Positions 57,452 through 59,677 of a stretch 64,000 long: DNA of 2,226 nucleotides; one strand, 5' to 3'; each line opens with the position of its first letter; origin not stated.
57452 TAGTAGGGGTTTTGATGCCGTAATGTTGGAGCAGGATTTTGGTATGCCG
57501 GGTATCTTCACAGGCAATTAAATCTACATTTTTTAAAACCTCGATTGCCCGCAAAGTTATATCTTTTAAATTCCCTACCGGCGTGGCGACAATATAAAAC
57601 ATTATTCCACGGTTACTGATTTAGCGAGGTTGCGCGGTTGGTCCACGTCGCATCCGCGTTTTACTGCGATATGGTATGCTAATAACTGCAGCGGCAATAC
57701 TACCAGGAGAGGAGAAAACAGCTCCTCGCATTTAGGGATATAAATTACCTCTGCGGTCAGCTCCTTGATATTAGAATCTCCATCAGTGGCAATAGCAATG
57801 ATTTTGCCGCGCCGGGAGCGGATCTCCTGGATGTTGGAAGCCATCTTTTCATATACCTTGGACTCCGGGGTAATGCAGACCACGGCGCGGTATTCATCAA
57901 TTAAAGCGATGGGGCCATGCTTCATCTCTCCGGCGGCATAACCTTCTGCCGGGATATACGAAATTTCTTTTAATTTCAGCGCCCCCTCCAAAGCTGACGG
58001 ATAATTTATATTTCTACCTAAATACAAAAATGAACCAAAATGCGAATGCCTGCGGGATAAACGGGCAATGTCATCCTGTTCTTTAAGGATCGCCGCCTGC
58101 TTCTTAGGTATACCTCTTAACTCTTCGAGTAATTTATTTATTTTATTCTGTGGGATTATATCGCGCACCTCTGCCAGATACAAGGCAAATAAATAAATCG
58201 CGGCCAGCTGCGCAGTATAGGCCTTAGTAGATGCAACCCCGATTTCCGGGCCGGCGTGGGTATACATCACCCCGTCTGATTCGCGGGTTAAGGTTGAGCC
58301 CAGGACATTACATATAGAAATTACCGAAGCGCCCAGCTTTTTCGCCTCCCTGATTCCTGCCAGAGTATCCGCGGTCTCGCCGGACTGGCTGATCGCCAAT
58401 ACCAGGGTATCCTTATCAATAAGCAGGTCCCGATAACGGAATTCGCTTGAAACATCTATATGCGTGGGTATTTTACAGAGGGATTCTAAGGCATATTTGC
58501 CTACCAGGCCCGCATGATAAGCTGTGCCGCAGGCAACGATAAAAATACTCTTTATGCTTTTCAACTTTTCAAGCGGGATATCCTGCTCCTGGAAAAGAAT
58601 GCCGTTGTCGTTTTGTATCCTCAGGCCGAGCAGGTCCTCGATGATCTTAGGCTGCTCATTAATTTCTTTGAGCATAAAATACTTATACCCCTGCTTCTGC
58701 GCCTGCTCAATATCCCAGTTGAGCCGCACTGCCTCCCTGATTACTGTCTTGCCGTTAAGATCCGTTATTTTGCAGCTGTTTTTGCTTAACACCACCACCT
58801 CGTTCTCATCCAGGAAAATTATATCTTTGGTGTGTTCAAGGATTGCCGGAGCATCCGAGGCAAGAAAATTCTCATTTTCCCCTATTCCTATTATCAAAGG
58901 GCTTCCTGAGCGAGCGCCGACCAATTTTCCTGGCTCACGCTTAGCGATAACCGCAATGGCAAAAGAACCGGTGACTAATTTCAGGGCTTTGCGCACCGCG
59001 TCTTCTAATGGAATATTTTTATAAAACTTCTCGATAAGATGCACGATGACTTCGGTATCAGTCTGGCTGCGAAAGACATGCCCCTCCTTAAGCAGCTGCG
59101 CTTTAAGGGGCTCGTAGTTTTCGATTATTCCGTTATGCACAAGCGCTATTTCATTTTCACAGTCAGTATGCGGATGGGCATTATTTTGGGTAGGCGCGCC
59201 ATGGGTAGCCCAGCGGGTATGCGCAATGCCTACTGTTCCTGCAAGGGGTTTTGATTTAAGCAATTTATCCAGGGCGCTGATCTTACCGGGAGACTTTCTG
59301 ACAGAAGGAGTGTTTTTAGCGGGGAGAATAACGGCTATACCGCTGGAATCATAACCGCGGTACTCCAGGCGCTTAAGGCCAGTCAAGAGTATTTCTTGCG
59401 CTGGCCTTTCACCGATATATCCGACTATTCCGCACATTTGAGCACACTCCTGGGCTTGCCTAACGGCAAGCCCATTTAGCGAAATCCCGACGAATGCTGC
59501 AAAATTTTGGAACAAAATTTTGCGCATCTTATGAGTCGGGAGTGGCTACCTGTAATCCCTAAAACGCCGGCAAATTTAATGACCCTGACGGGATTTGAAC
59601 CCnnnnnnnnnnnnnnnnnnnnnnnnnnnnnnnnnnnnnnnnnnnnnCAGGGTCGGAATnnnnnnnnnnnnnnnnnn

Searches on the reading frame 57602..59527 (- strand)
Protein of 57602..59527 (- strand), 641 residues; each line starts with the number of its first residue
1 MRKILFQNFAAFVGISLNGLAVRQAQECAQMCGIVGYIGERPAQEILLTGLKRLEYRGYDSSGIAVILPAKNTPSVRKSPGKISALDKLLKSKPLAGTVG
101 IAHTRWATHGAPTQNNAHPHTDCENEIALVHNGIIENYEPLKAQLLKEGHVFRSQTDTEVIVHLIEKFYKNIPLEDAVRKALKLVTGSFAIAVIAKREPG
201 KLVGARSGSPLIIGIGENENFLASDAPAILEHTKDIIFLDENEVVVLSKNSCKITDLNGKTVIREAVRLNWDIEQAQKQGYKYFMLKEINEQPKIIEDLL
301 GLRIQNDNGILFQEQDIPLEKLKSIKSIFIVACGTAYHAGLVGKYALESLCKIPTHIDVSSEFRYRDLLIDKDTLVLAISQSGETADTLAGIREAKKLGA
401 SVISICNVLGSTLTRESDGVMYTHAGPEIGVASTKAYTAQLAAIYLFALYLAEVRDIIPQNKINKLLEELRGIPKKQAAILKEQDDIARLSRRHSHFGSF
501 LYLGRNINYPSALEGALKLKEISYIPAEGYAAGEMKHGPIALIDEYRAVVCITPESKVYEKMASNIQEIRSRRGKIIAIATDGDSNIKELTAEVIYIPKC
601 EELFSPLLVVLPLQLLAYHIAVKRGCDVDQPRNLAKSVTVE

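Call 83: search_protein_families(library=pfam, proteins=[window:57602-59527:-], max_evalue=0.00001)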
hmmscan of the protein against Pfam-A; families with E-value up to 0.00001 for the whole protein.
window:57602-59527:- (641 aa): 4 families
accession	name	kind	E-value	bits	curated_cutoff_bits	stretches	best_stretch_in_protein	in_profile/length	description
PF01380.27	SIS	-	5.1e-57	191.7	25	2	322-449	2-130/131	SIS domain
PF13522.11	GATase_6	-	3e-20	73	27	1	97-221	10-126/130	Glutamine amidotransferase domain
PF13537.11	GATase_7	-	5.9e-16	59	25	1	113-230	9-122/123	Glutamine amidotransferase domain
PF13230.11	GATase_4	-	3.9e-07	29.7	23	1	79-173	53-146/272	Glutamine amidotransferases class-II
